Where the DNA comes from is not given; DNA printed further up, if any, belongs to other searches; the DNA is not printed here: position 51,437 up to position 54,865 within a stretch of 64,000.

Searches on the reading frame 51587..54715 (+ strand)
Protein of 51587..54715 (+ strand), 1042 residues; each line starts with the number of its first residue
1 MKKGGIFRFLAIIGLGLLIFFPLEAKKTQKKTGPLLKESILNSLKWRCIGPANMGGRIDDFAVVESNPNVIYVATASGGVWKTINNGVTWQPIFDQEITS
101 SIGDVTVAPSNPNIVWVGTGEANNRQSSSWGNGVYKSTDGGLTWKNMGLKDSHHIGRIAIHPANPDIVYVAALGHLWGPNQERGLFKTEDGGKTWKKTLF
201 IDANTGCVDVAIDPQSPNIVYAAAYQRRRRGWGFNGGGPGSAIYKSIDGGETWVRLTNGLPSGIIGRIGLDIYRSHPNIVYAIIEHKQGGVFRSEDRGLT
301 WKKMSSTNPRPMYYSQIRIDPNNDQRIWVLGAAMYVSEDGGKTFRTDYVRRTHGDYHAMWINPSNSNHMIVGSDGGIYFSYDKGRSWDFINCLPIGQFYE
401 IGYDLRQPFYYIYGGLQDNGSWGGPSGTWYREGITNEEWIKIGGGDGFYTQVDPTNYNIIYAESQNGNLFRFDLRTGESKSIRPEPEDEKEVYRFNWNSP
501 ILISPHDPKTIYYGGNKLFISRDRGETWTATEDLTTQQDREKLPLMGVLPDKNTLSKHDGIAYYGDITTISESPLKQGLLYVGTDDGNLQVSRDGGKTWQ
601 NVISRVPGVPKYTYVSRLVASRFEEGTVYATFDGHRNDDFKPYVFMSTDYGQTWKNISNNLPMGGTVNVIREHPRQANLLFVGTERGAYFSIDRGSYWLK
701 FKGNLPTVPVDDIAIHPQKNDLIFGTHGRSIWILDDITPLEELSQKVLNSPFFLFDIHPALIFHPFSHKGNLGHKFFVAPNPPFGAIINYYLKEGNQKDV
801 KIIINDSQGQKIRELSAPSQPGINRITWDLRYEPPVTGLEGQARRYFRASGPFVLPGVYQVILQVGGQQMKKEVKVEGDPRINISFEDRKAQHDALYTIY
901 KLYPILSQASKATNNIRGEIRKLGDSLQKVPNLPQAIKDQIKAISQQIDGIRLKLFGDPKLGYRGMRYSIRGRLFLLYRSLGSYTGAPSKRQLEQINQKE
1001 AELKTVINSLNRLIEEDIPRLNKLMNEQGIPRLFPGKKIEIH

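Call 30: search_protein_families(library=pfam, proteins=[window:51587-54715:+], max_evalue=0.00001)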
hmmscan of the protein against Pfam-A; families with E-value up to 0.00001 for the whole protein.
window:51587-54715:+ (1042 aa): 6 families
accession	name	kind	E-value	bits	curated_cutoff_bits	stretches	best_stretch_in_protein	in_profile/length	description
PF15902.12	Sortilin-Vps10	-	5e-39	134.8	33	2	644-726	3-86/446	Sortilin, neurotensin receptor 3,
PF02012.26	BNR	-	5.2e-16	56.4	27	0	590-600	1-11/12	BNR/Asp-box repeat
PF13088.12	BNR_2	-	1e-09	38.6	31.4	0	519-658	85-202/277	BNR repeat-like domain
PF14870.12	PSII_BNR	-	1.7e-08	34.5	27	0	288-390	37-140/303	Photosynthesis system II assembly factor YCF48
PF24316.1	Tli3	-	4.7e-08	33.9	27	0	102-151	52-103/129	T6SS Tli3 immunity protein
PF15899.11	BNR_6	-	3.3e-06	27.1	27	0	292-303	2-13/14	BNR-Asp box repeat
